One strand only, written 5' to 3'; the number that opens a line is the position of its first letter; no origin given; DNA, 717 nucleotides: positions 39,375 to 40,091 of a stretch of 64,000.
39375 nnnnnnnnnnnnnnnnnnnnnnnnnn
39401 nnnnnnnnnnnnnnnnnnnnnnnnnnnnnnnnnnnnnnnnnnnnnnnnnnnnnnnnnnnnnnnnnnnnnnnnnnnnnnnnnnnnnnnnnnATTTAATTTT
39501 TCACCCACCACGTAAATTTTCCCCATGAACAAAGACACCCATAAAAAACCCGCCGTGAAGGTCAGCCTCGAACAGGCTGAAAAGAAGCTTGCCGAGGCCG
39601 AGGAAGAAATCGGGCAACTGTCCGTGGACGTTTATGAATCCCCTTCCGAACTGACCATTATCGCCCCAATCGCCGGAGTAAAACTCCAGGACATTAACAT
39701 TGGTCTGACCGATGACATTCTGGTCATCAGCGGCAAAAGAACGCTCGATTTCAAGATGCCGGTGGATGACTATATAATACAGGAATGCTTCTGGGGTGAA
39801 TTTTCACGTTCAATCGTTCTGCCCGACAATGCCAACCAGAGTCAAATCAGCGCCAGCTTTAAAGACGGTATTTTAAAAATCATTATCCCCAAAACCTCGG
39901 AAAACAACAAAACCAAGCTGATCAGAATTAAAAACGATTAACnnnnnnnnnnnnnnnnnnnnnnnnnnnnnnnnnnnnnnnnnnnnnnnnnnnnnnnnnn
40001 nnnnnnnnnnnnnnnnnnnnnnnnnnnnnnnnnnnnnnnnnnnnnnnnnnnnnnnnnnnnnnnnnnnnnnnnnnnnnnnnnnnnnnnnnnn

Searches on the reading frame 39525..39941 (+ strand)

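Call 97: search_protein_families(library=pfam, proteins=[window:39525-39941:+], max_evalue=0.01)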
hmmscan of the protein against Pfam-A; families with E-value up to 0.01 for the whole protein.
window:39525-39941:+ (138 aa): 2 families
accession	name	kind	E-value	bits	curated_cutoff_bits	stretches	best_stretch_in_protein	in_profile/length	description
PF00011.27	HSP20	-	2e-18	66.8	20.8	1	37-135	3-101/102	Hsp20/alpha crystallin family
PF17886.7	ArsA_HSP20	-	8.2e-05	22.5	22.5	1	49-119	10-61/63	HSP20-like domain found in ArsA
